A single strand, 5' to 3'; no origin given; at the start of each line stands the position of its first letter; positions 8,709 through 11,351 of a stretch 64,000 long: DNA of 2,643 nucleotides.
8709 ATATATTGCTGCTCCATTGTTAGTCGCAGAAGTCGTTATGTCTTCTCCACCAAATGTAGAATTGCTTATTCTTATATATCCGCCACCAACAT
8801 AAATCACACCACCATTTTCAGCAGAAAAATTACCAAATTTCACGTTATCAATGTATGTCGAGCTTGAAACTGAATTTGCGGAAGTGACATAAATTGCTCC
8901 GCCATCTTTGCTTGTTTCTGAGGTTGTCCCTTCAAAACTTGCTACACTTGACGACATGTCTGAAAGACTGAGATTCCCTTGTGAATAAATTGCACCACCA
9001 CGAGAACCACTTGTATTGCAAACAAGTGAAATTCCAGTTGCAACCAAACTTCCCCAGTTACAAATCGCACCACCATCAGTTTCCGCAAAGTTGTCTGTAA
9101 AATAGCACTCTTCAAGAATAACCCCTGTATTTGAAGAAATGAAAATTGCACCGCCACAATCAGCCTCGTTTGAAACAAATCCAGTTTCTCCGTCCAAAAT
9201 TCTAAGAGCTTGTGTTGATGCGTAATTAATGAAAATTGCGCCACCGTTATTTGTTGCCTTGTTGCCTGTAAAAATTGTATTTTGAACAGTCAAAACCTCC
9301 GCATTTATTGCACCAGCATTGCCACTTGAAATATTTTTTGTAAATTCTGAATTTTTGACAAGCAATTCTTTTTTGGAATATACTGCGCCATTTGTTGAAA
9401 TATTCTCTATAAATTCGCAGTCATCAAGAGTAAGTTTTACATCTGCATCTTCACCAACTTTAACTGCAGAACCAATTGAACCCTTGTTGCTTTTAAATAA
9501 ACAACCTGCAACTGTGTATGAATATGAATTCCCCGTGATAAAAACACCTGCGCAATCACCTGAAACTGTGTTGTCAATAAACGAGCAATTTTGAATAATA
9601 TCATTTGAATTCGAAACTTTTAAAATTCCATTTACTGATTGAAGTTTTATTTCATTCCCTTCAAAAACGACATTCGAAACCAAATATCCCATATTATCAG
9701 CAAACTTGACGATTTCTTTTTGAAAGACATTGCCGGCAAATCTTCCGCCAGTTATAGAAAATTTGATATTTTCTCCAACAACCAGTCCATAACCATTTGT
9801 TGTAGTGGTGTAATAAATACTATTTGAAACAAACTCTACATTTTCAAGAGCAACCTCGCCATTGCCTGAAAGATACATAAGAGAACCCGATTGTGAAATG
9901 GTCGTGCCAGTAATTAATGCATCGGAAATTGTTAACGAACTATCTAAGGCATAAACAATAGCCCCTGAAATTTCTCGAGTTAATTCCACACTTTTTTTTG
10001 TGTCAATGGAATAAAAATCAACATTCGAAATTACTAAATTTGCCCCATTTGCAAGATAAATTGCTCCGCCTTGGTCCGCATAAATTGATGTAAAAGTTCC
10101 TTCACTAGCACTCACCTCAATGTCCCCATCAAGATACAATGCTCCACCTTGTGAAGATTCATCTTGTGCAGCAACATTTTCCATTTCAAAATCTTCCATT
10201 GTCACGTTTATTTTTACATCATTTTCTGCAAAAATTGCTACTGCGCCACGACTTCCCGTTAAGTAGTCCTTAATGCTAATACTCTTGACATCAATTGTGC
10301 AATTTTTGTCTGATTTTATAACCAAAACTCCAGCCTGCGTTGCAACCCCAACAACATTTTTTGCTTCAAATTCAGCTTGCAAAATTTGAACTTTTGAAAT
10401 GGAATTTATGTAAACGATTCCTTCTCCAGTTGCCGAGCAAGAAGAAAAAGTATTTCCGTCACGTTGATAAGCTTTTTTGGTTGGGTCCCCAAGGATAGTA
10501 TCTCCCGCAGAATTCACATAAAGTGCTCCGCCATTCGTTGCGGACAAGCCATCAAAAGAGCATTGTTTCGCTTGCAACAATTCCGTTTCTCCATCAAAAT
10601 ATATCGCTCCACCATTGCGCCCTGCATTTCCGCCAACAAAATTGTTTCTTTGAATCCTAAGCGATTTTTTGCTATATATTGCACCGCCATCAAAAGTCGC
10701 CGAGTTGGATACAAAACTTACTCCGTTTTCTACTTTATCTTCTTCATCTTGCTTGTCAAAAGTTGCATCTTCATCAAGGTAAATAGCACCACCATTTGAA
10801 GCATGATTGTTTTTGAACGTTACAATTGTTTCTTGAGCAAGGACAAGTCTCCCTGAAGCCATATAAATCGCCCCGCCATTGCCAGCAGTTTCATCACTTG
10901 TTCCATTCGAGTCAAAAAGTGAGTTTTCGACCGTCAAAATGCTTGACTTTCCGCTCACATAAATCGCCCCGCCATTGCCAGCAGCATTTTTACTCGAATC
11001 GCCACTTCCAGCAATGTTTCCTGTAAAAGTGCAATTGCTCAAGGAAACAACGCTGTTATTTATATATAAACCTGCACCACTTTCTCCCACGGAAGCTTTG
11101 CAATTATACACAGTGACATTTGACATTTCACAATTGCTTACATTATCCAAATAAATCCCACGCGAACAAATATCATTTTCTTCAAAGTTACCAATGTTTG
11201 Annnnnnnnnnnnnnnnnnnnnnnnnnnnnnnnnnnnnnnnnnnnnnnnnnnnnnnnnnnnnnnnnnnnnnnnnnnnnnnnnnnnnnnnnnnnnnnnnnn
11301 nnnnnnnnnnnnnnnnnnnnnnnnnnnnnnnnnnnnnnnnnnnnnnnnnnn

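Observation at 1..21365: Tandem pair of giant Pmp-type (GGA[ILV]/FxxN) beta-helix proteins in a Gram-positive-like genome, with a TM tail anchor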

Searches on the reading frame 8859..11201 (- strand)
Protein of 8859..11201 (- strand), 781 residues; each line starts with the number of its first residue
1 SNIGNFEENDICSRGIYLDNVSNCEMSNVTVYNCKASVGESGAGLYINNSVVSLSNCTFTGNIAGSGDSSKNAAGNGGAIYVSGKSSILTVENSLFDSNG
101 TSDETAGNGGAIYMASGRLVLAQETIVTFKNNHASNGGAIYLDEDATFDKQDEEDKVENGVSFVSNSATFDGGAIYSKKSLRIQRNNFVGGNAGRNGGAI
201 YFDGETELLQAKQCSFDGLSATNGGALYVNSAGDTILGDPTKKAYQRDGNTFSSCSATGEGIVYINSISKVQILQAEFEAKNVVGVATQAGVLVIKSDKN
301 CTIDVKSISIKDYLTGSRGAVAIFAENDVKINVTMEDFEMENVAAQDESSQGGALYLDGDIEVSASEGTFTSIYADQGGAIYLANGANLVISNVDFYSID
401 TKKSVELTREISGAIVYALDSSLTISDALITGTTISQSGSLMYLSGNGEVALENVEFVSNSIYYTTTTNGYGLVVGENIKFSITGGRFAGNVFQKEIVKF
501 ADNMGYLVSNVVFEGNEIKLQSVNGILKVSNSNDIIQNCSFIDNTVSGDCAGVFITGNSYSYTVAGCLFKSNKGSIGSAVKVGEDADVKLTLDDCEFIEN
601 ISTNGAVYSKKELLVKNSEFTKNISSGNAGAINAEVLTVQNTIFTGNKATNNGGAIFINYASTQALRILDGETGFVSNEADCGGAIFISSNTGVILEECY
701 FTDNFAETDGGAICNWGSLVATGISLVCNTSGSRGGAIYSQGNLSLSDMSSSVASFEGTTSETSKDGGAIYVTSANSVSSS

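Call 55: search_solved_structures(query=window:8859-11201:-, max_evalue=1)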
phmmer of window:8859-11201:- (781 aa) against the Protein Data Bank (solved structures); distinct sequences matched with E-value up to 1: 0.

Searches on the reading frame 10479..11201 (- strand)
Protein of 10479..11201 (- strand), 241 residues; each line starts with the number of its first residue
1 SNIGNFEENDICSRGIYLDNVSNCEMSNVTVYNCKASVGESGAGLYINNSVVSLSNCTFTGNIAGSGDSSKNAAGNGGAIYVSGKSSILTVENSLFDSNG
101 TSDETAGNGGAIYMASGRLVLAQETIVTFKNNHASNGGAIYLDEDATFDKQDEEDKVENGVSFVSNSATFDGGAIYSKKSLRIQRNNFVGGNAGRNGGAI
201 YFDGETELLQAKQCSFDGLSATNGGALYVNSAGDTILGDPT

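Call 25: search_protein_families(library=pfam, proteins=[window:10479-11201:-], max_evalue=1)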
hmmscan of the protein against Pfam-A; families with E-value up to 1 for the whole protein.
window:10479-11201:- (241 aa): 4 families
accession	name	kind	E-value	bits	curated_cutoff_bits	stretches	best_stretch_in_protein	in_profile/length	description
PF02415.23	Chlam_PMP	-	4.3e-14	51.6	20.6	4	127-141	2-17/19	Chlamydia polymorphic membrane protein (Chlamydia_PMP) repeat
PF13229.12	Beta_helix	-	2.4e-07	31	25.9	1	9-168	19-149/158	Right handed beta helix region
PF17161.10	DUF5123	-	0.11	14.1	35.1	1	52-108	1-44/113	Domain of unknown function (DUF5123)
PF04371.20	PAD_porph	-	0.11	12.1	25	0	195-216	130-151/321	Porphyromonas-type peptidyl-arginine deiminase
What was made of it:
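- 3..12458 (-): Gene A, N-terminal ~4150 aa of a protein that is 8736-8775 aa in orthologues. Start at ATG 12452 or 12458; runs off the window. Tile 420-660: Chlam_PMP 51.6 bits, Beta_helix 31 bits (call 25).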
